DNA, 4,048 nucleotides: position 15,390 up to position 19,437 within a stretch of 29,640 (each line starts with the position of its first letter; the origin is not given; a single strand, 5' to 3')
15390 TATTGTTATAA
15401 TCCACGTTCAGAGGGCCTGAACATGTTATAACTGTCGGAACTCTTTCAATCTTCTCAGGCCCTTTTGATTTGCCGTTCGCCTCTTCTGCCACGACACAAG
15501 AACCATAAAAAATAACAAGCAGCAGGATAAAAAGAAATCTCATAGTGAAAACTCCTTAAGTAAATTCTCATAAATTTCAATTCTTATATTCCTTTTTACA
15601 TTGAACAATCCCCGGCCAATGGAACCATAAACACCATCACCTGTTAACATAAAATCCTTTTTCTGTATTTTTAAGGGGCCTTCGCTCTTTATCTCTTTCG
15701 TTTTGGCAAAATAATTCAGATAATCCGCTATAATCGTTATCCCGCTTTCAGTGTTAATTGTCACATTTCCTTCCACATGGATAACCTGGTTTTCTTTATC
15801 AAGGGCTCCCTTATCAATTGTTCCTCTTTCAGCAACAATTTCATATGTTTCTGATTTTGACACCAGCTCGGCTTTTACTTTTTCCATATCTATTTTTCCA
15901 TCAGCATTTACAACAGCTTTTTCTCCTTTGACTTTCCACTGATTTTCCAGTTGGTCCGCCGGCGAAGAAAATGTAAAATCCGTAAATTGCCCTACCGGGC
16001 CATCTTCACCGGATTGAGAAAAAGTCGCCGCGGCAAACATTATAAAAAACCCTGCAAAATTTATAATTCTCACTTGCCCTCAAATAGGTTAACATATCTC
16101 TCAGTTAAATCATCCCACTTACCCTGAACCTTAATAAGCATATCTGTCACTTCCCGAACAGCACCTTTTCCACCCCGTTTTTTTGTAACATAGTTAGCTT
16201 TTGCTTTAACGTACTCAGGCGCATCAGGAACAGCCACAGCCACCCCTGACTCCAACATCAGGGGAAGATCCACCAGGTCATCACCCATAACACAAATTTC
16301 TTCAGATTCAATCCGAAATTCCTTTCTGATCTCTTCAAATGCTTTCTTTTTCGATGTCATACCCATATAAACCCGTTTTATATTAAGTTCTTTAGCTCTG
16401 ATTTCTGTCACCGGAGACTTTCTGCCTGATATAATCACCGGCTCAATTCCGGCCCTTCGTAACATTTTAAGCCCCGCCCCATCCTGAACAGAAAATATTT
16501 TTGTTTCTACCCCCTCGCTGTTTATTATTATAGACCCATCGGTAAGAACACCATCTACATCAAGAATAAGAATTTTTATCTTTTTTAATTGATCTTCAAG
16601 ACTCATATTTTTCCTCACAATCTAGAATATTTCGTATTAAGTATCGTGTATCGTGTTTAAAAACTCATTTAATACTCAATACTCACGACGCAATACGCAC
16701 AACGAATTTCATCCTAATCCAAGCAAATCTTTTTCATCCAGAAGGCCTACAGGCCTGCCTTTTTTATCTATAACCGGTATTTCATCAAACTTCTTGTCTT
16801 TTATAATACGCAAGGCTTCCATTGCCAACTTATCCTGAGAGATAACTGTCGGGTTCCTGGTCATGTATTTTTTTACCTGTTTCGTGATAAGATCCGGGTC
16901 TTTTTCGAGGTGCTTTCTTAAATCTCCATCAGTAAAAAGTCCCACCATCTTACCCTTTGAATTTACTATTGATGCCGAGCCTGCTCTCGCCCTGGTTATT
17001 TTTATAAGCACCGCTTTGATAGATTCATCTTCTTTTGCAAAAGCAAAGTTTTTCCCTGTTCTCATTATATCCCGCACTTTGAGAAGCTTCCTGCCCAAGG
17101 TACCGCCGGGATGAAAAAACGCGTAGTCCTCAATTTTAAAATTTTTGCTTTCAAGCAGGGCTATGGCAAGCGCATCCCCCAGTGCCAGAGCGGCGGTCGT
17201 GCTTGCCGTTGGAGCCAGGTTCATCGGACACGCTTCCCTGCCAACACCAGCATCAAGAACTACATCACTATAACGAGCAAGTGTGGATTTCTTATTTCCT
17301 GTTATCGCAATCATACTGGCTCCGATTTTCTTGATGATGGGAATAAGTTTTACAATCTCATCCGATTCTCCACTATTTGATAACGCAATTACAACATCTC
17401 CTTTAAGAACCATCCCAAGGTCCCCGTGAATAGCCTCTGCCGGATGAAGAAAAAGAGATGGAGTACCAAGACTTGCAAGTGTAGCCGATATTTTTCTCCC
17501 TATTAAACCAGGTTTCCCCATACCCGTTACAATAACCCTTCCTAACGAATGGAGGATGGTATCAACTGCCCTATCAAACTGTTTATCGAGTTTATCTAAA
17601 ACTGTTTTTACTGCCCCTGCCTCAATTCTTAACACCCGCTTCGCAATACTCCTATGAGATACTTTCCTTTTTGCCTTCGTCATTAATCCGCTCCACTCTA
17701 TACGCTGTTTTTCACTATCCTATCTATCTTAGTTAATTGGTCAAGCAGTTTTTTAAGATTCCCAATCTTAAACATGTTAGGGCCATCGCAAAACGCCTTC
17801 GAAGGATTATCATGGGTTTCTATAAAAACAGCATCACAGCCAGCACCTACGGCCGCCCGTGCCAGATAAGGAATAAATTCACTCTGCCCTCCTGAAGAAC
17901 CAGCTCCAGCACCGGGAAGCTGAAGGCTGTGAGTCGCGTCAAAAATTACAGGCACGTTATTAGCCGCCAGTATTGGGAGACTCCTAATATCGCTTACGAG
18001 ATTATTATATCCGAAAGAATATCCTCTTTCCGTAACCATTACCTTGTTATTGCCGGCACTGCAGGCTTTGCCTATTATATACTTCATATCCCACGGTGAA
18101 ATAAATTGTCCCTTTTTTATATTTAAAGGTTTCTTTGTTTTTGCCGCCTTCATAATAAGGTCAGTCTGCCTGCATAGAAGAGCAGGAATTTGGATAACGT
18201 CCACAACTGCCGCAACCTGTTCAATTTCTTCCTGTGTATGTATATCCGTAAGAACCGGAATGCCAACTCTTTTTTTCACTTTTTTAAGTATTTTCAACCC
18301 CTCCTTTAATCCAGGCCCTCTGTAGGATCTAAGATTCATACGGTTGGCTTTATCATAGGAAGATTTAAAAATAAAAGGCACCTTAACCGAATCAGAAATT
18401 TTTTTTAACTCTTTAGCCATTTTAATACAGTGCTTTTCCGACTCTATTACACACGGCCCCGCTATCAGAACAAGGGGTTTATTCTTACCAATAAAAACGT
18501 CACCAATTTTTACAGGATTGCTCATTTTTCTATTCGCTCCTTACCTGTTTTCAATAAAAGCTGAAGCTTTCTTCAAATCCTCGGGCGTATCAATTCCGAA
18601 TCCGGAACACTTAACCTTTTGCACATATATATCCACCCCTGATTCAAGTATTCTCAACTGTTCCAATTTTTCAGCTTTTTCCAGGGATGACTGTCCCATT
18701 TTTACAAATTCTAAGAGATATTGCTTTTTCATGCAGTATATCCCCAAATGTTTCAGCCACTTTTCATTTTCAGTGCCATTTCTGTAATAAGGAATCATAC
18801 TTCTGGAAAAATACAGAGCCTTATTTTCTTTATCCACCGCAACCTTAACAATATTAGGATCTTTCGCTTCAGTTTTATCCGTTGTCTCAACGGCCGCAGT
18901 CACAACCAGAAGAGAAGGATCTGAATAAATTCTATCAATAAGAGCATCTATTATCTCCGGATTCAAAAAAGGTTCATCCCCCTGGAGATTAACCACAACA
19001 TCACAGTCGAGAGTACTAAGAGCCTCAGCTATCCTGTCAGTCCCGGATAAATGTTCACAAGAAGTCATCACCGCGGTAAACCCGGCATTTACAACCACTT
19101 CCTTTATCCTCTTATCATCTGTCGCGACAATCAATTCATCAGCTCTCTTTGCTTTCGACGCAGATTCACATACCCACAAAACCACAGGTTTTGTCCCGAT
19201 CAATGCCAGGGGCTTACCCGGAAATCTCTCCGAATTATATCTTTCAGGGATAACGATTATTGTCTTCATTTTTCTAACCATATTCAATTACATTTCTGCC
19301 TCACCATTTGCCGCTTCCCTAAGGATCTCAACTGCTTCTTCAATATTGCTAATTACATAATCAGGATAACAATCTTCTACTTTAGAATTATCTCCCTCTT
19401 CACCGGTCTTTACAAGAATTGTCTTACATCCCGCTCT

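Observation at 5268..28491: Mosaic family of stuttering low-complexity repeat modules confined to intergenic spacers at six loci (BIME/REP-like, not matching any family I recognise)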

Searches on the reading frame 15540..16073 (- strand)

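Call 14: search_protein_families(library=pfam, proteins=[window:15540-16073:-])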
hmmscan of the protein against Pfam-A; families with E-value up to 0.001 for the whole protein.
window:15540-16073:- (177 aa): 1 family
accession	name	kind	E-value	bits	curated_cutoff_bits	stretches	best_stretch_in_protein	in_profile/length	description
PF06835.18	LptC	-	7.6e-10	39.1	21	1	33-166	39-173/175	Lipopolysaccharide-assembly, LptC-related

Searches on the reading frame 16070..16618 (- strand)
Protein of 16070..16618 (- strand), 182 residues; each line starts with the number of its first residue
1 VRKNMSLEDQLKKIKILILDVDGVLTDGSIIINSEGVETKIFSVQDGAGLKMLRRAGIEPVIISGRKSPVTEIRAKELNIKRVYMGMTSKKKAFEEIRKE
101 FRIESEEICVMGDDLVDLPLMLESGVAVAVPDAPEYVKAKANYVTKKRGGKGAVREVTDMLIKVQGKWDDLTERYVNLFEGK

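Call 14: search_protein_families(library=pfam, proteins=[window:16070-16618:-])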
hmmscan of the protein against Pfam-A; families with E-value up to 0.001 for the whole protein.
window:16070-16618:- (182 aa): 2 families
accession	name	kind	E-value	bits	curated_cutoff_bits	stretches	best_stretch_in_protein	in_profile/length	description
PF08282.18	Hydrolase_3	-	5.3e-13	49.7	20.9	1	87-148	185-246/255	haloacid dehalogenase-like hydrolase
PF00702.32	Hydrolase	-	1.5e-08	35.7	26.4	1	50-121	107-187/191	haloacid dehalogenase-like hydrolase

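Call 82: find_encoding_contigs(protein=window:16070-16606:-, flank=1000, max_places=10)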
Protein window:16070-16606:- (178 aa): 6 contigs read that carry it; 4 places shown.
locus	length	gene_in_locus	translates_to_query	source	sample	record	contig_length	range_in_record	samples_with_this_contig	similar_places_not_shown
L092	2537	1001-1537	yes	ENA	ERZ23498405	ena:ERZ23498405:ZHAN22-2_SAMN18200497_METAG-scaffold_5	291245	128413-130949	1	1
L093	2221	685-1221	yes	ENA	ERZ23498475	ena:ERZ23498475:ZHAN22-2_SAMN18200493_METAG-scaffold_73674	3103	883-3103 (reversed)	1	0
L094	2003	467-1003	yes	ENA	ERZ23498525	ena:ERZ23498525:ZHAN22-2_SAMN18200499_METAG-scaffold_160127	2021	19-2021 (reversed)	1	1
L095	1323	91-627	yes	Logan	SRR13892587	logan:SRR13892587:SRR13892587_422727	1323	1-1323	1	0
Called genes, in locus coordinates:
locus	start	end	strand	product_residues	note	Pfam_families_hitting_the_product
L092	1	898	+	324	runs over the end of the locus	PF13580:SIS_2 (faint), PF01380:SIS, PF00571:CBS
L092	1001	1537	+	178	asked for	PF00702:Hydrolase (faint), PF08282:Hydrolase_3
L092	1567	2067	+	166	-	PF06835:LptC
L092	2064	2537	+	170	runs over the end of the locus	PF03968:LptD_N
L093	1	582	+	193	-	?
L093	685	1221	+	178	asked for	PF00702:Hydrolase (faint), PF08282:Hydrolase_3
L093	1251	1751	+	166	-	PF06835:LptC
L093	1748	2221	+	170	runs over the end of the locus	PF03968:LptD_N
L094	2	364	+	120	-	?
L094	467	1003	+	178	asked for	PF00702:Hydrolase (faint), PF08282:Hydrolase_3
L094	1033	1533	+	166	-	PF06835:LptC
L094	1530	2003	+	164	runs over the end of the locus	?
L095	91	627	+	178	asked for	PF00702:Hydrolase (faint), PF08282:Hydrolase_3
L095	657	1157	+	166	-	PF06835:LptC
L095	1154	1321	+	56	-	?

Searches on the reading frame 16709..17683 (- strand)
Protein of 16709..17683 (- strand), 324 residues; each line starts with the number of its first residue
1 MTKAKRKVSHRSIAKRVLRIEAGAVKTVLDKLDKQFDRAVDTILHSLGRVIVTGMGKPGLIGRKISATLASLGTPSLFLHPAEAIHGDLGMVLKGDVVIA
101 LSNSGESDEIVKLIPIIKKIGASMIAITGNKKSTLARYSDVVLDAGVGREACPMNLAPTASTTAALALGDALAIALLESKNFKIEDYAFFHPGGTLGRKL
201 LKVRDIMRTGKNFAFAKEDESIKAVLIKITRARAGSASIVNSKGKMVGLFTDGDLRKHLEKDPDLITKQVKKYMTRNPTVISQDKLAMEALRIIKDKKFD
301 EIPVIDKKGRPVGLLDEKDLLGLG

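Call 14: search_protein_families(library=pfam, proteins=[window:16709-17683:-])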
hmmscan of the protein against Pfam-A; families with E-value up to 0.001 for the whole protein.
window:16709-17683:- (324 aa): 3 families
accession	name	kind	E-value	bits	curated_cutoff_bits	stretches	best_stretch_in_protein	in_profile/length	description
PF01380.27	SIS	-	3.2e-27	95.3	25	1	44-175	2-131/131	SIS domain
PF00571.33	CBS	-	4e-20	72.3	24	2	270-321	1-52/57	CBS domain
PF13580.11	SIS_2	-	8.2e-06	26.3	27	1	93-129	102-138/138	SIS domain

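Call 42: find_homologous_proteins(query=window:16709-17683:-, max_evalue=1e-60)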
Query window:16709-17683:- (324 aa): 7975 proteins with E <= 1e-60 among 8000 candidates; the best 120 are listed.
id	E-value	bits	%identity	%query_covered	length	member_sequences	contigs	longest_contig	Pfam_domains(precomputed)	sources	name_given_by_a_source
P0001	3.0e-200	682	100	100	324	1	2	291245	PF01380.28,PF13580.12,PF00571.34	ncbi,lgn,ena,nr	ncbi:MAG: KpsF/GutQ family sugar-phosphate isomerase [Candidatus Aureabacteria bacterium]|nr:KpsF/Gu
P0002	2.9e-198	676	99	100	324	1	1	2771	PF01380.28,PF13580.12,PF00571.34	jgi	-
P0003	1.3e-197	673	99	100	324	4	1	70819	PF01380.28,PF13580.12,PF00571.34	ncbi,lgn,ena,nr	ncbi:MAG: KpsF/GutQ family sugar-phosphate isomerase, partial [Candidatus Aureabacteria bacterium]|n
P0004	2.2e-187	640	93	100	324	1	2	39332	PF01380.28,PF13580.12,PF00571.34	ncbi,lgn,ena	-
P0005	4.1e-155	534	77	99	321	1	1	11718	PF01380.28,PF13580.12,PF00571.34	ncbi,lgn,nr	ncbi:MAG: KpsF/GutQ family sugar-phosphate isomerase [bacterium]|nr:KpsF/GutQ family sugar-phosphate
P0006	1.1e-153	529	76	99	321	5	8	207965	PF01380.28,PF13580.12,PF00571.34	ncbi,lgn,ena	-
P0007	2.8e-127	443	66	96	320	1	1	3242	PF01380.28,PF00571.34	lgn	-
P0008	5.6e-127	442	64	97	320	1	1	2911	PF01380.28,PF13580.12,PF00571.34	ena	-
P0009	1.1e-125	437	63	99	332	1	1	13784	PF01380.28,PF00571.34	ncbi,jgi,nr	ncbi:MAG: KpsF/GutQ family sugar-phosphate isomerase [Candidatus Omnitrophica bacterium]|nr:KpsF/Gut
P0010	1.1e-125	437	65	96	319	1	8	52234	PF01380.28,PF13580.12,PF00571.34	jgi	jgi:arabinose-5-phosphate isomerase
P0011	2.5e-125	436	62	98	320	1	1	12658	PF01380.28,PF13580.12,PF00571.34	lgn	-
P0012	4.7e-125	435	61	98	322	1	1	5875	PF01380.28,PF00571.34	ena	-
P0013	5.6e-125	435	64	96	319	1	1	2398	PF01380.28,PF00571.34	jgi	jgi:arabinose-5-phosphate isomerase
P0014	9.0e-125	434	62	98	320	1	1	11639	PF01380.28,PF00571.34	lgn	-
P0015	9.4e-125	434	63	100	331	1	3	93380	PF01380.28,PF00571.34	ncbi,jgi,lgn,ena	-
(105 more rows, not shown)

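Call 43: find_encoding_contigs(protein=P0004, flank=10000, max_places=3)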
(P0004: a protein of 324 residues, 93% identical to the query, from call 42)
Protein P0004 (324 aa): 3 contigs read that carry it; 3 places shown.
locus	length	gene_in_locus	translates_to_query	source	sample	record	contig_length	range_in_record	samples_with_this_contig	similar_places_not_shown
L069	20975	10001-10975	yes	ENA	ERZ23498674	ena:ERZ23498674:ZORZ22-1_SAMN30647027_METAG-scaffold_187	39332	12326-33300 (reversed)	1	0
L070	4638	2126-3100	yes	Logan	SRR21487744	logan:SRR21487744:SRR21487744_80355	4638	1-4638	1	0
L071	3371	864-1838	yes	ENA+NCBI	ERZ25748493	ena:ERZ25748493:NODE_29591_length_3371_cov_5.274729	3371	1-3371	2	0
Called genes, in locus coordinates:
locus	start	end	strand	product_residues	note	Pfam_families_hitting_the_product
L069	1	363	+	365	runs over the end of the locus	PF13439:Glyco_transf_4, PF20706:GT4-conflict (weak), PF00534:Glycos_transf_1, PF13692:Glyco_trans_1_4, PF13524:Glyco_trans_1_2 (weak)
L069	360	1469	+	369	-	PF13439:Glyco_transf_4, PF00534:Glycos_transf_1, PF13692:Glyco_trans_1_4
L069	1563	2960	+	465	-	PF13727:CoA_binding_3, PF02397:Bac_transf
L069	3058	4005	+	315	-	PF00535:Glycos_transf_2, PF13641:Glyco_tranf_2_3 (weak), PF02709:Glyco_transf_7C (weak)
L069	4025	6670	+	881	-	PF06293:Kdo (faint), PF00069:Pkinase (faint), PF01075:Glyco_transf_9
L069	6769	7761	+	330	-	PF00294:PfkB, PF08543:Phos_pyr_kin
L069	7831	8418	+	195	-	-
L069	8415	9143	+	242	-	PF02348:CTP_transf_3, PF12804:NTP_transf_3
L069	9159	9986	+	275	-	PF00793:DAHP_synth_1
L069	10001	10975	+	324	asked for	PF13580:SIS_2 (faint), PF01380:SIS, PF00571:CBS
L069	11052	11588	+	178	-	PF00702:Hydrolase (weak), PF08282:Hydrolase_3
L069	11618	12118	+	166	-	PF06835:LptC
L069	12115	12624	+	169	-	PF03968:LptD_N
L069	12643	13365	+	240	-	PF00005:ABC_tran, PF13304:AAA_21 (faint)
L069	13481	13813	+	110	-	PF02482:Ribosomal_S30AE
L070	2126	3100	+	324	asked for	PF13580:SIS_2 (faint), PF01380:SIS, PF00571:CBS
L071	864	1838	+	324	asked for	PF13580:SIS_2 (faint), PF01380:SIS, PF00571:CBS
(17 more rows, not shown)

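Call 44: find_encoding_contigs(protein=P0006, flank=10000, max_places=3)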
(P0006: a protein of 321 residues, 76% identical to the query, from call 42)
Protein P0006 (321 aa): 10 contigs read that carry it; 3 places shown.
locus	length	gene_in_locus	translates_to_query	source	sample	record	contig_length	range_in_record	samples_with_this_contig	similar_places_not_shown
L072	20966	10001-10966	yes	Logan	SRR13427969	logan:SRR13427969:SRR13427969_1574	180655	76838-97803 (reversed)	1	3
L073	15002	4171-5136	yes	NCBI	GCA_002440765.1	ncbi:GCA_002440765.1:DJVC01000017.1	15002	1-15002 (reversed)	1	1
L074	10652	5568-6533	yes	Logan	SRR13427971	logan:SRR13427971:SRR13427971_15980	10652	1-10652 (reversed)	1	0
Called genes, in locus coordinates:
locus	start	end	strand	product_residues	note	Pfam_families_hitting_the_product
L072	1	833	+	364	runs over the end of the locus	PF13439:Glyco_transf_4, PF13579:Glyco_trans_4_4, PF20706:GT4-conflict (weak), PF00534:Glycos_transf_1, PF13692:Glyco_trans_1_4, PF05693:Glycogen_syn (weak)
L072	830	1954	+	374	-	PF13439:Glyco_transf_4, PF00534:Glycos_transf_1, PF13692:Glyco_trans_1_4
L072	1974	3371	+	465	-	PF13727:CoA_binding_3, PF02629:CoA_binding (faint), PF02397:Bac_transf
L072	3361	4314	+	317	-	PF13641:Glyco_tranf_2_3 (weak), PF00535:Glycos_transf_2, PF10111:Glyco_tranf_2_2 (faint)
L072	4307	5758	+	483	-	PF06293:Kdo (weak), PF00069:Pkinase (faint), PF06293:Kdo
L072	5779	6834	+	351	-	PF01075:Glyco_transf_9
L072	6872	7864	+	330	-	PF00294:PfkB, PF08543:Phos_pyr_kin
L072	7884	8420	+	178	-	PF00702:Hydrolase (faint), PF08645:PNK3P, PF13419:HAD_2, PF13242:Hydrolase_like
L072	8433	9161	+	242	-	PF02348:CTP_transf_3, PF12804:NTP_transf_3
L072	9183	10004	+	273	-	PF00793:DAHP_synth_1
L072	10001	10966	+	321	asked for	PF13580:SIS_2 (faint), PF01380:SIS, PF00571:CBS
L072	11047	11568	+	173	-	PF00702:Hydrolase (weak), PF08282:Hydrolase_3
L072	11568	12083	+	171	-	PF06835:LptC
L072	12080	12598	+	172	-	PF03968:LptD_N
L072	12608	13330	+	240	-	PF00005:ABC_tran, PF13304:AAA_21 (faint)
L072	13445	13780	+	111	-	PF02482:Ribosomal_S30AE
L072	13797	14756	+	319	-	PF02603:Hpr_kinase_N, PF07475:Hpr_kinase_C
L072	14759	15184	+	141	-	PF03610:EIIA-man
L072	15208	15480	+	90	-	PF00381:PTS-HPr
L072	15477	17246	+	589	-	PF05524:PEP-utilisers_N, PF00391:PEP-utilizers, PF02896:PEP-utilizers_C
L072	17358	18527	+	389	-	PF00438:S-AdoMet_synt_N, PF02772:S-AdoMet_synt_M, PF02773:S-AdoMet_synt_C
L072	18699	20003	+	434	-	PF05221:AdoHcyase, PF02826:2-Hacid_dh_C (weak), PF00670:AdoHcyase_NAD, PF07991:KARI_N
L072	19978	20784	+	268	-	PF25160:LdpA_Fe-S-bd (faint), PF00037:Fer4, PF12797:Fer4_2 (faint), PF12837:Fer4_6 (faint), PF13237:Fer4_10 (weak), PF14697:Fer4_21 (weak), PF12838:Fer4_7 (weak), PF13484:Fer4_16 (faint)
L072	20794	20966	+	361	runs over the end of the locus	PF03198:Glyco_hydro_72 (weak), PF02836:Glyco_hydro_2_C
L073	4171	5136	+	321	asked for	PF13580:SIS_2 (faint), PF01380:SIS, PF00571:CBS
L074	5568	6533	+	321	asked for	PF13580:SIS_2 (faint), PF01380:SIS, PF00571:CBS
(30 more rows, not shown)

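Call 47: find_encoding_contigs(protein=P0003, flank=10000, max_places=3)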
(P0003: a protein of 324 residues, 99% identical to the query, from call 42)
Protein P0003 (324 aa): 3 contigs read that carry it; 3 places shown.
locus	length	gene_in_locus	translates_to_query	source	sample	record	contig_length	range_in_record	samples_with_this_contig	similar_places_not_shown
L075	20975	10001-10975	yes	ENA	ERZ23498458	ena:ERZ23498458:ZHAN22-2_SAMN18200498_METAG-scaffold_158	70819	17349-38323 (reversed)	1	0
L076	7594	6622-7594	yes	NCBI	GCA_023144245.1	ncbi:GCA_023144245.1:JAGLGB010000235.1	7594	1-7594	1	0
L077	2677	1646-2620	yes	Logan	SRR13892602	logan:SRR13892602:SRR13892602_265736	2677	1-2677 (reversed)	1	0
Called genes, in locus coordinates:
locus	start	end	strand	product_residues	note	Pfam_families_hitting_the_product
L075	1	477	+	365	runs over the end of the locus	PF13439:Glyco_transf_4, PF00534:Glycos_transf_1, PF20706:GT4-conflict (weak), PF13692:Glyco_trans_1_4, PF13524:Glyco_trans_1_2 (weak)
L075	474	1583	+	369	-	PF13439:Glyco_transf_4, PF00534:Glycos_transf_1, PF13692:Glyco_trans_1_4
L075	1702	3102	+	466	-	PF13727:CoA_binding_3, PF02397:Bac_transf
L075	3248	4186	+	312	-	PF00535:Glycos_transf_2, PF13641:Glyco_tranf_2_3, PF10111:Glyco_tranf_2_2 (weak), PF02709:Glyco_transf_7C (weak)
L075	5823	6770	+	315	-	PF01075:Glyco_transf_9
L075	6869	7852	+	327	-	PF00294:PfkB, PF08543:Phos_pyr_kin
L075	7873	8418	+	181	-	PF08645:PNK3P, PF12710:HAD (faint), PF00702:Hydrolase, PF13419:HAD_2, PF13242:Hydrolase_like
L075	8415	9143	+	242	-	PF02348:CTP_transf_3, PF12804:NTP_transf_3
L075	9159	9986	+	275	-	PF00793:DAHP_synth_1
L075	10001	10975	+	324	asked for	PF13580:SIS_2 (faint), PF01380:SIS, PF00571:CBS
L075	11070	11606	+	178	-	PF00702:Hydrolase (faint), PF08282:Hydrolase_3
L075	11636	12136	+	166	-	PF06835:LptC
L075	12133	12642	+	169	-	PF03968:LptD_N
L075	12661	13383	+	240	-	PF00005:ABC_tran, PF13304:AAA_21 (faint)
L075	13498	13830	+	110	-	PF02482:Ribosomal_S30AE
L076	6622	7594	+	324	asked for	PF13580:SIS_2 (faint), PF01380:SIS, PF00571:CBS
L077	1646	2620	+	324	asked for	PF13580:SIS_2 (faint), PF01380:SIS, PF00571:CBS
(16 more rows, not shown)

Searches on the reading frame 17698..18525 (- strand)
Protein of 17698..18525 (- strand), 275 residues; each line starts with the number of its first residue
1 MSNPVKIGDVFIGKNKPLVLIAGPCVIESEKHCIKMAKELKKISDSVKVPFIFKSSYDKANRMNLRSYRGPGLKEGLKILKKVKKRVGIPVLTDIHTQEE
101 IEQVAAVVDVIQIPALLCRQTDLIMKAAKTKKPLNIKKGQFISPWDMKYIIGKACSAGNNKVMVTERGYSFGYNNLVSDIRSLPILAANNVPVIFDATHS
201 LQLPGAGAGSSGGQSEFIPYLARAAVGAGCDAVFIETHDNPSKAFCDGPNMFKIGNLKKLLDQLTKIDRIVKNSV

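Call 14: search_protein_families(library=pfam, proteins=[window:17698-18525:-])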
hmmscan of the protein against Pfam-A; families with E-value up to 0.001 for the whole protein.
window:17698-18525:- (275 aa): 1 family
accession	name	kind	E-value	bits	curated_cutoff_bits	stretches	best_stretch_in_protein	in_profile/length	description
PF00793.26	DAHP_synth_1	-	6.2e-73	245.5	25.5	1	6-271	5-268/270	DAHP synthetase I family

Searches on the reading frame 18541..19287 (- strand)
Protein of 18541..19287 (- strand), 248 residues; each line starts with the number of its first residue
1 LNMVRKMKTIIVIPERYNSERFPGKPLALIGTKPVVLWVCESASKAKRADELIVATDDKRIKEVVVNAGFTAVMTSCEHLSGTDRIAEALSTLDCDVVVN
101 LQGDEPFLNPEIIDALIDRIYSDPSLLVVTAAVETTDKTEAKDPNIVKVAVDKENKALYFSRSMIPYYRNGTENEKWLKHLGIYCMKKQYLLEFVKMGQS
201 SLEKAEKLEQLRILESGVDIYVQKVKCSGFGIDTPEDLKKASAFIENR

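Call 14: search_protein_families(library=pfam, proteins=[window:18541-19287:-])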
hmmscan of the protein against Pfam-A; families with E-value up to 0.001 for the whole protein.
window:18541-19287:- (248 aa): 2 families
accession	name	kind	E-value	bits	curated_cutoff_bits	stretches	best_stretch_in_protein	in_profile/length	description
PF02348.25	CTP_transf_3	-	1.5e-56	192.1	22.6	1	10-220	1-217/217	Cytidylyltransferase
PF12804.13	NTP_transf_3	-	2.2e-09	38.1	27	1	25-134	16-125/160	MobA-like NTP transferase domain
